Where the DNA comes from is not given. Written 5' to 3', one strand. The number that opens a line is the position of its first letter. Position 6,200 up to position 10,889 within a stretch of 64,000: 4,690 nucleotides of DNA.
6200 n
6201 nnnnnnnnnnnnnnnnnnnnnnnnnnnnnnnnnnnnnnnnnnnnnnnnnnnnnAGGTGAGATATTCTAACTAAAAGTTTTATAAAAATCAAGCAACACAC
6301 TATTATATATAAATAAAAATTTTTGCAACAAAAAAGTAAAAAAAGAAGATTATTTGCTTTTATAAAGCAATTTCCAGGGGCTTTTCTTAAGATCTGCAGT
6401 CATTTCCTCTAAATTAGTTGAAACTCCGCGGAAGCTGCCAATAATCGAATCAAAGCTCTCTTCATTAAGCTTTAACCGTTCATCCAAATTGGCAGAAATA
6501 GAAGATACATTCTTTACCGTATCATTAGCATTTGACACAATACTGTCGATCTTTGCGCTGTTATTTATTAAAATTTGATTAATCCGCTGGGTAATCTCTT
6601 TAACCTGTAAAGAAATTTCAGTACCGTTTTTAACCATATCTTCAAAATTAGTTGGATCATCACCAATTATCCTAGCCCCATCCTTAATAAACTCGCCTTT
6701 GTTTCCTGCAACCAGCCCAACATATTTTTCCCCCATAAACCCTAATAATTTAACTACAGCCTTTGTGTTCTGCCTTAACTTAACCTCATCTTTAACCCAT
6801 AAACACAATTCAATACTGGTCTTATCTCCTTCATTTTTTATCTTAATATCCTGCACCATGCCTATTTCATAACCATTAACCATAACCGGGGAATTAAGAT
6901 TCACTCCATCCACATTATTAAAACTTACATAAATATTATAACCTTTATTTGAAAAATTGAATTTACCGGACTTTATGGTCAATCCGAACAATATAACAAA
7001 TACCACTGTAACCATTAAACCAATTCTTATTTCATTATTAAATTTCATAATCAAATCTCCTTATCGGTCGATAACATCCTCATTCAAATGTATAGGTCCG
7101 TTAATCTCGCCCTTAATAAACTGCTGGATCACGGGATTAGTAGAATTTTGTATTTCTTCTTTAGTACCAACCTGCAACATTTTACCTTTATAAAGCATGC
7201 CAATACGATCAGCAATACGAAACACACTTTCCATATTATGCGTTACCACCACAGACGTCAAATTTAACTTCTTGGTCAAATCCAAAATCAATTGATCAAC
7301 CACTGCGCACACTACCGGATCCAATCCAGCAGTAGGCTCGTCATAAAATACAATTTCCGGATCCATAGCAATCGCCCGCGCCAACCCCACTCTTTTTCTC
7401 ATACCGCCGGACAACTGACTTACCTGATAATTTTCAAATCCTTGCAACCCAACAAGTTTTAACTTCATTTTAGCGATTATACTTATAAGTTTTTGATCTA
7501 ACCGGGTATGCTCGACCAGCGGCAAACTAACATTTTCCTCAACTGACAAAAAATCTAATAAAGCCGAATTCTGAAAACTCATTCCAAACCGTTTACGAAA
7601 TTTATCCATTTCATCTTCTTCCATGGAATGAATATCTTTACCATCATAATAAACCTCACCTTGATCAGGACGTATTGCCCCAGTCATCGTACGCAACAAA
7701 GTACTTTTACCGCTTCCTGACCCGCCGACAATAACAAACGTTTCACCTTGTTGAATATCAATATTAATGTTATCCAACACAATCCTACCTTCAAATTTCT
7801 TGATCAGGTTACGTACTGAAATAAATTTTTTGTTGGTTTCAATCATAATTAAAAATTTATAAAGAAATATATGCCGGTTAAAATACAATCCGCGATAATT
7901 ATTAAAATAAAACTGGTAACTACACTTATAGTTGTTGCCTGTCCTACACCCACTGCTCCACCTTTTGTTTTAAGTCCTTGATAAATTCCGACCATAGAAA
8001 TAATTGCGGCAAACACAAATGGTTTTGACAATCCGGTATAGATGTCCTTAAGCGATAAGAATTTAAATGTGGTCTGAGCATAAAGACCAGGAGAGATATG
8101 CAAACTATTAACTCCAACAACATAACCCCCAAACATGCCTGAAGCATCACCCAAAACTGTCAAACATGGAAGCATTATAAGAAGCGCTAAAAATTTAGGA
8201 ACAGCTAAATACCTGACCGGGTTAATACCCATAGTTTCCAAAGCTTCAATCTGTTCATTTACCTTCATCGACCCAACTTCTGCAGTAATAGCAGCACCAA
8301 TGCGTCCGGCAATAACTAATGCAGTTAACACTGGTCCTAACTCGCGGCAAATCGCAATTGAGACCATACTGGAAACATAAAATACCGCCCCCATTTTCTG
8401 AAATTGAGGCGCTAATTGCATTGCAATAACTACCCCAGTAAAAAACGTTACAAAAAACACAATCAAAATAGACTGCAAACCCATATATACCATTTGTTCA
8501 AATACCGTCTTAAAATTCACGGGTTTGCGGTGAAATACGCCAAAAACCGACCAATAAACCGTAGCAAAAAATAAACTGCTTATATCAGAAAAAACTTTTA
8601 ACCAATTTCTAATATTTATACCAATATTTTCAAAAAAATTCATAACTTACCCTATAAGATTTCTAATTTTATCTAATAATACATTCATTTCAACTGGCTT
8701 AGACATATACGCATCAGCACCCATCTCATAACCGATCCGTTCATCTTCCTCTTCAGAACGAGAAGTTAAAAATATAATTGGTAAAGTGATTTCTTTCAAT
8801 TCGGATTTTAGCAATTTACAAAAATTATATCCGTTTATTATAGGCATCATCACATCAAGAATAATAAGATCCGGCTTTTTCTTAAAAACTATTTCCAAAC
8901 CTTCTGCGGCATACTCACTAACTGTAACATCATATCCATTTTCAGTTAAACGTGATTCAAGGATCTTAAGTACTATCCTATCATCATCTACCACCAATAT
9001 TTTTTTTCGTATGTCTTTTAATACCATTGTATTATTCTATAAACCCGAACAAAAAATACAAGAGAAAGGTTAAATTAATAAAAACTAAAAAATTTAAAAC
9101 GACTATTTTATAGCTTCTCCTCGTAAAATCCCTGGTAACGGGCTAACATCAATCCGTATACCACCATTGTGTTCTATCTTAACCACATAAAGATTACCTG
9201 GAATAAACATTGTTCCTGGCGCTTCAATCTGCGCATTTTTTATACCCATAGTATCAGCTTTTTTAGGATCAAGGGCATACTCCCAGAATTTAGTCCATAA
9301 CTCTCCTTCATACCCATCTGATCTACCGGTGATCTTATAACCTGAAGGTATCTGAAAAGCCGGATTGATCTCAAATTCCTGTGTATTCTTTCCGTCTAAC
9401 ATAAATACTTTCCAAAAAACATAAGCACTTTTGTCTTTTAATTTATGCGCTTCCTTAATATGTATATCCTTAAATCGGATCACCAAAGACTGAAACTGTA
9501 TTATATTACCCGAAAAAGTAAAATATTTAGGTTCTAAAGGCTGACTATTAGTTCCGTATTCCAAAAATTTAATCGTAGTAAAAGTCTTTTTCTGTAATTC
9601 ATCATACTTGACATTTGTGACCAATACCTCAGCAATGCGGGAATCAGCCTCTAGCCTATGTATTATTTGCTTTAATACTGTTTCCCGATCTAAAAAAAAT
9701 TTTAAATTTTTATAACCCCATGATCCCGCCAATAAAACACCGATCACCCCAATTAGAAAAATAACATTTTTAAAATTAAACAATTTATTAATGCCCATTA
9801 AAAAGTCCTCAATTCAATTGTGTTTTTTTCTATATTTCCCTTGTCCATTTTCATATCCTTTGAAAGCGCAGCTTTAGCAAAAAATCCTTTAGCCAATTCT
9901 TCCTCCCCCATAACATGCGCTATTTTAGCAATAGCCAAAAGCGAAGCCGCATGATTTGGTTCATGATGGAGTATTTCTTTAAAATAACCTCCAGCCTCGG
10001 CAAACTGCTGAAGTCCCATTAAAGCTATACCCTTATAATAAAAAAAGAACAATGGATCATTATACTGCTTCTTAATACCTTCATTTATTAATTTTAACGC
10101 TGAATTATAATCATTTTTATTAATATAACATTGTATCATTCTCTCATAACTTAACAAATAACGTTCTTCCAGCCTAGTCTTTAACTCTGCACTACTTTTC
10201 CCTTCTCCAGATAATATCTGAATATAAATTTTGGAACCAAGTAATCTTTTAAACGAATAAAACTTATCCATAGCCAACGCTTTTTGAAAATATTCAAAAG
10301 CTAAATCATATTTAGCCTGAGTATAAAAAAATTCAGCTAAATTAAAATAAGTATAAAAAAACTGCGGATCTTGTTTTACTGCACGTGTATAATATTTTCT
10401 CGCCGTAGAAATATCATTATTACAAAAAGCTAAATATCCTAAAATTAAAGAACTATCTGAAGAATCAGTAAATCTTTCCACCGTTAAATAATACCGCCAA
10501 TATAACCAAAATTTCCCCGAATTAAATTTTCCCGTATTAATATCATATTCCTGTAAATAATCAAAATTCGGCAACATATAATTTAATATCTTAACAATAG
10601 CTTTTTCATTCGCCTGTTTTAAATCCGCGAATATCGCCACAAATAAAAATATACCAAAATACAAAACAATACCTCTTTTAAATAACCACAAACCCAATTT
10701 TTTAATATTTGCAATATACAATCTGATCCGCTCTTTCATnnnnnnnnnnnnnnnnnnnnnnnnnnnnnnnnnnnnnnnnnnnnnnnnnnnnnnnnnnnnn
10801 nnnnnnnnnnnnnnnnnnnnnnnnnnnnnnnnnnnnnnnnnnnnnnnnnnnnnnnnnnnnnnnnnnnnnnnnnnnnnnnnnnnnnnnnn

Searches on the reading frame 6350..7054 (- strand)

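Call 9: search_protein_families(library=pfam, proteins=[window:6350-7054:-], max_evalue=0.001)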
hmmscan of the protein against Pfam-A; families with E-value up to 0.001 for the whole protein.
window:6350-7054:- (234 aa): 2 families
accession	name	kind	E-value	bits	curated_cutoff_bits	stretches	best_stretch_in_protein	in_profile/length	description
PF02470.25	MlaD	-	8.5e-17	61.6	25.1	1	37-117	1-81/81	MlaD protein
PF07464.16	ApoLp-III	-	0.00078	20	36.3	0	151-224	4-76/146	Apolipophorin-III precursor (apoLp-III)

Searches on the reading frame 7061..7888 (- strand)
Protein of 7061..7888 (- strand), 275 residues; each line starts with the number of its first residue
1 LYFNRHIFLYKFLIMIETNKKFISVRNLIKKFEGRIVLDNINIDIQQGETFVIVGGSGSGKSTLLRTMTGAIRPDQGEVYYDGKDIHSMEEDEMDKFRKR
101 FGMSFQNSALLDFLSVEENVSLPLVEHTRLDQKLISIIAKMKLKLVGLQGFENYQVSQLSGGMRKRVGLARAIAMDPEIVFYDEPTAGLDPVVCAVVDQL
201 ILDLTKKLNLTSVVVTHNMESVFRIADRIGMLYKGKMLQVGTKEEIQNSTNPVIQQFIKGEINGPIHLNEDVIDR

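Call 9: search_protein_families(library=pfam, proteins=[window:7061-7888:-], max_evalue=0.001)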
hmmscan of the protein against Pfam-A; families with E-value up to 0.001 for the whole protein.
window:7061-7888:- (275 aa): 4 families
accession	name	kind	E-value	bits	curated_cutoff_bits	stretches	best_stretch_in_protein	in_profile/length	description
PF00005.33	ABC_tran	-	1.2e-35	123.6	25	1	38-187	1-137/137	ABC transporter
PF13304.12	AAA_21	-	1.1e-05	26.1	27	0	51-71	2-22/304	AAA domain, putative AbiEii toxin, Type IV TA system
PF13555.12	AAA_29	-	5.5e-05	23.3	27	1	42-75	16-49/61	P-loop containing region of AAA domain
PF09818.15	ABC_ATPase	-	6.2e-05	22.6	23.2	0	44-72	76-103/283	P-loop domain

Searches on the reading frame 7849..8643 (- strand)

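Call 9: search_protein_families(library=pfam, proteins=[window:7849-8643:-], max_evalue=0.001)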
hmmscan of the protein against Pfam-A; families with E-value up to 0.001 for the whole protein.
window:7849-8643:- (264 aa): 1 family
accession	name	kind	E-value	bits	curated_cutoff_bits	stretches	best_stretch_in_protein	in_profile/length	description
PF02405.21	MlaE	-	1.3e-76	257.4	22.5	1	48-256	2-210/212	Permease MlaE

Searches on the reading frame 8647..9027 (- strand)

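Call 9: search_protein_families(library=pfam, proteins=[window:8647-9027:-], max_evalue=0.001)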
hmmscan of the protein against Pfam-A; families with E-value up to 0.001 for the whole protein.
window:8647-9027:- (126 aa): 1 family
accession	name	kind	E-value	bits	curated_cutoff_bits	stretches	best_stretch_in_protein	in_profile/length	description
PF00072.30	Response_reg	-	1.8e-26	92.9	30.2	1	10-122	1-111/111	Response regulator receiver domain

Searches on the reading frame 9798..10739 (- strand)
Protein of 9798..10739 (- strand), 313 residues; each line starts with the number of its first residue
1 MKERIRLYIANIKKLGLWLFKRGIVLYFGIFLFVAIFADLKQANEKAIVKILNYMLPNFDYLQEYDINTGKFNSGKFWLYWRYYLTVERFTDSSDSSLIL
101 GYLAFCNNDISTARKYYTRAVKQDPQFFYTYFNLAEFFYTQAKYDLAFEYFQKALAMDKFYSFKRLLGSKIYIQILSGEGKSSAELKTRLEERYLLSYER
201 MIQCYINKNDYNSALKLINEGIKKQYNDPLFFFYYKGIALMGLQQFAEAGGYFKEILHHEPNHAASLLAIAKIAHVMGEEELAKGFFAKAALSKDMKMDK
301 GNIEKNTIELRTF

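Call 9: search_protein_families(library=pfam, proteins=[window:9798-10739:-], max_evalue=0.001)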
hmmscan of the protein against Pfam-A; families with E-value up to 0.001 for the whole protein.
window:9798-10739:- (313 aa): 13 families
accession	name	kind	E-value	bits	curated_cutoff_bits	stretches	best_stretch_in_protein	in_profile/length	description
PF14559.12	TPR_19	-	1.1e-12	48.5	25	0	241-292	2-53/68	Tetratricopeptide repeat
PF07719.23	TPR_2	-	7.5e-12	44.8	27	0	129-158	2-31/34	Tetratricopeptide repeat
PF13432.12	TPR_16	-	1.1e-11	45.3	32.7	1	101-159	4-62/65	Tetratricopeptide repeat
PF00515.34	TPR_1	-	5.1e-11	42.3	27.8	1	129-158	2-31/34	Tetratricopeptide repeat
PF13428.12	TPR_14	-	5.6e-10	39.3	23.5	0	98-136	5-43/44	Tetratricopeptide repeat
PF25062.1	ARM_TT21_N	-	8.1e-08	32.7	40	1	203-275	2-71/222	Tetratricopeptide repeat protein 21 N-terminal ARM repeat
PF13431.12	TPR_17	-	1.2e-07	31.9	24.4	0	116-147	1-32/34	Tetratricopeptide repeat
PF24575.1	TPR_Slam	-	1.8e-05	25.5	35.2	0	199-275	16-92/104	Surface lipoprotein assembly modifier, N-terminal TPR repeats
PF13424.12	TPR_12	-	3.4e-05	24.4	30.1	0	130-158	47-75/77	Tetratricopeptide repeat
PF13181.12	TPR_8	-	3.6e-05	24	25.7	0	130-159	3-32/34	Tetratricopeptide repeat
PF13176.12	TPR_7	-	9.5e-05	22.6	27.9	0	131-158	2-31/36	Tetratricopeptide repeat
PF13174.12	TPR_6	-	0.00014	22.8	26.3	0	233-262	3-32/33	Tetratricopeptide repeat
PF23914.1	TPR_CcmH_CycH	-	0.00057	20.2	42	0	108-157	101-150/158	Cytochrome c-type biogenesis protein H TPR domain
